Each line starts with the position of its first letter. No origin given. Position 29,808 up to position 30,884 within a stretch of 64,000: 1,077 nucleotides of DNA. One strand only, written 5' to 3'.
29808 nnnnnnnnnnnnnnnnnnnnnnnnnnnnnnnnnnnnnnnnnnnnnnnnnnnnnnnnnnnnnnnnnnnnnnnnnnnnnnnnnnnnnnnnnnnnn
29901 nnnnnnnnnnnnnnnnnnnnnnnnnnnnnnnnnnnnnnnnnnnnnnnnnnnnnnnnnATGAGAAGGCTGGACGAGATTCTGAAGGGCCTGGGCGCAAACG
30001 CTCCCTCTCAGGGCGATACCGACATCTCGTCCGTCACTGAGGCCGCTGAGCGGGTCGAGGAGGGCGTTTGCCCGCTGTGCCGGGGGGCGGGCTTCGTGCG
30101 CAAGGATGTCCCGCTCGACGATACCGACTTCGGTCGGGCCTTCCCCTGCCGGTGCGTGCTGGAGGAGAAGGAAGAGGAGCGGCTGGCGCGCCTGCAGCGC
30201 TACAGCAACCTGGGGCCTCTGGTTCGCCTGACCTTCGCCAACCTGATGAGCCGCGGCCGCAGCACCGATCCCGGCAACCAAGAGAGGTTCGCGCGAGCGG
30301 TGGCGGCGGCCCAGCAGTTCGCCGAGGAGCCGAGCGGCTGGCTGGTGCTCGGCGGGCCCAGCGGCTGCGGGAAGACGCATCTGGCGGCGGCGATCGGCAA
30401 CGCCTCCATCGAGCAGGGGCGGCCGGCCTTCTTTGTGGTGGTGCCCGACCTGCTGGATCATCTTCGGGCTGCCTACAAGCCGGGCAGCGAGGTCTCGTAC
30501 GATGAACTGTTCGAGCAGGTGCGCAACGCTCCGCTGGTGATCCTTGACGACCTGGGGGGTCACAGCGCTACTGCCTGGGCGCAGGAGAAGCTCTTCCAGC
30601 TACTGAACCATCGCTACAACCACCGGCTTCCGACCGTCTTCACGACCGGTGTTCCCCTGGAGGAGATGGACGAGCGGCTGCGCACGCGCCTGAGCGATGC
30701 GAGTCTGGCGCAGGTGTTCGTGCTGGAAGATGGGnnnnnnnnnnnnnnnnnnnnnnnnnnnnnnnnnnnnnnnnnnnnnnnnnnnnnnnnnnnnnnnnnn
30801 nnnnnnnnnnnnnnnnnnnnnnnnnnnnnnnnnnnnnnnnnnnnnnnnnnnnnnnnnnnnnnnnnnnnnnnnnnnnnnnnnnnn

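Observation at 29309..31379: Helicase-loader pair in which the DnaC/DnaI-type ATPase is a covalent tandem duplication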

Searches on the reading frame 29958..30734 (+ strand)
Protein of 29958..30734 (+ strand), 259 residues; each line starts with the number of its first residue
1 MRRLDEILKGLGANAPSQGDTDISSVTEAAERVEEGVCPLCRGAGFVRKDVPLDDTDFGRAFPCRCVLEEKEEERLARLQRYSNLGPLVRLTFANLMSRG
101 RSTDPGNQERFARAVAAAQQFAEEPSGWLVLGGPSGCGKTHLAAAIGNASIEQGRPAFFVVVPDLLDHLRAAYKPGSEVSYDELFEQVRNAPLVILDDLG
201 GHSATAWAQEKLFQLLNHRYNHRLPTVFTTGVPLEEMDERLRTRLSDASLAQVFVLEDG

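Call 8: search_solved_structures(query=window:29958-30734:+, max_evalue=0.001, show_alignments=4)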
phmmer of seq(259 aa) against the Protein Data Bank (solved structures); distinct sequences matched with E-value up to 0.001: 58.
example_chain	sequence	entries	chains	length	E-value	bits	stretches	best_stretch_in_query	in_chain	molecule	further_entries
3ec2_A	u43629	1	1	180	1.3e-13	54.5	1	122-246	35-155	DNA replication protein DnaC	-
3ecc_A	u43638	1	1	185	1.4e-13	54.3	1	122-246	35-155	DNA replication protein DnaC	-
6qel_G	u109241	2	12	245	1.6e-13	54.1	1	112-247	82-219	DNA replication protein dnaC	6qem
2w58_A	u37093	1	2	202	1.8e-13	54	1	110-241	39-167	PRIMOSOME COMPONENT (HELICASE LOADER)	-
5he8_A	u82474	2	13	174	2.8e-13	53.3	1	123-242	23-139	Helicase loader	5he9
4m4w_J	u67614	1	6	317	5e-13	52.5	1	103-238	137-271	Primosomal protein DnaI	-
2qgz_A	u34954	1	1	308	2.9e-12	50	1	106-243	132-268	Putative primosome component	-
8q3w_A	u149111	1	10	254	1.6e-10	44.2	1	102-239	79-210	Insertion sequence IS5376 putative ATP-binding protein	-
5bq5_A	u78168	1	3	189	1.6e-10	44.2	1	105-239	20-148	Insertion sequence IS5376 putative ATP-binding protein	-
8q4d_E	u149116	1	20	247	2.7e-10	43.5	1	102-239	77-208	Insertion sequence IS5376 putative ATP-binding protein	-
9bji_A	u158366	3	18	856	3.2e-08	36.7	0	126-198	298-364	Nuclear valosin-containing protein-like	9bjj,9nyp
8rs9_A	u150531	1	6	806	1.1e-07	35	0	124-200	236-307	Transitional endoplasmic reticulum ATPase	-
8r0e_A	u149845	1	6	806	2.3e-07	33.9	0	124-200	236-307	Transitional endoplasmic reticulum ATPase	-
7wub_D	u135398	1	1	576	4.6e-07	32.9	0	124-200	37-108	Transitional endoplasmic reticulum ATPase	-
7wub_C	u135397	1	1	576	4.6e-07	32.9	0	124-200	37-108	Transitional endoplasmic reticulum ATPase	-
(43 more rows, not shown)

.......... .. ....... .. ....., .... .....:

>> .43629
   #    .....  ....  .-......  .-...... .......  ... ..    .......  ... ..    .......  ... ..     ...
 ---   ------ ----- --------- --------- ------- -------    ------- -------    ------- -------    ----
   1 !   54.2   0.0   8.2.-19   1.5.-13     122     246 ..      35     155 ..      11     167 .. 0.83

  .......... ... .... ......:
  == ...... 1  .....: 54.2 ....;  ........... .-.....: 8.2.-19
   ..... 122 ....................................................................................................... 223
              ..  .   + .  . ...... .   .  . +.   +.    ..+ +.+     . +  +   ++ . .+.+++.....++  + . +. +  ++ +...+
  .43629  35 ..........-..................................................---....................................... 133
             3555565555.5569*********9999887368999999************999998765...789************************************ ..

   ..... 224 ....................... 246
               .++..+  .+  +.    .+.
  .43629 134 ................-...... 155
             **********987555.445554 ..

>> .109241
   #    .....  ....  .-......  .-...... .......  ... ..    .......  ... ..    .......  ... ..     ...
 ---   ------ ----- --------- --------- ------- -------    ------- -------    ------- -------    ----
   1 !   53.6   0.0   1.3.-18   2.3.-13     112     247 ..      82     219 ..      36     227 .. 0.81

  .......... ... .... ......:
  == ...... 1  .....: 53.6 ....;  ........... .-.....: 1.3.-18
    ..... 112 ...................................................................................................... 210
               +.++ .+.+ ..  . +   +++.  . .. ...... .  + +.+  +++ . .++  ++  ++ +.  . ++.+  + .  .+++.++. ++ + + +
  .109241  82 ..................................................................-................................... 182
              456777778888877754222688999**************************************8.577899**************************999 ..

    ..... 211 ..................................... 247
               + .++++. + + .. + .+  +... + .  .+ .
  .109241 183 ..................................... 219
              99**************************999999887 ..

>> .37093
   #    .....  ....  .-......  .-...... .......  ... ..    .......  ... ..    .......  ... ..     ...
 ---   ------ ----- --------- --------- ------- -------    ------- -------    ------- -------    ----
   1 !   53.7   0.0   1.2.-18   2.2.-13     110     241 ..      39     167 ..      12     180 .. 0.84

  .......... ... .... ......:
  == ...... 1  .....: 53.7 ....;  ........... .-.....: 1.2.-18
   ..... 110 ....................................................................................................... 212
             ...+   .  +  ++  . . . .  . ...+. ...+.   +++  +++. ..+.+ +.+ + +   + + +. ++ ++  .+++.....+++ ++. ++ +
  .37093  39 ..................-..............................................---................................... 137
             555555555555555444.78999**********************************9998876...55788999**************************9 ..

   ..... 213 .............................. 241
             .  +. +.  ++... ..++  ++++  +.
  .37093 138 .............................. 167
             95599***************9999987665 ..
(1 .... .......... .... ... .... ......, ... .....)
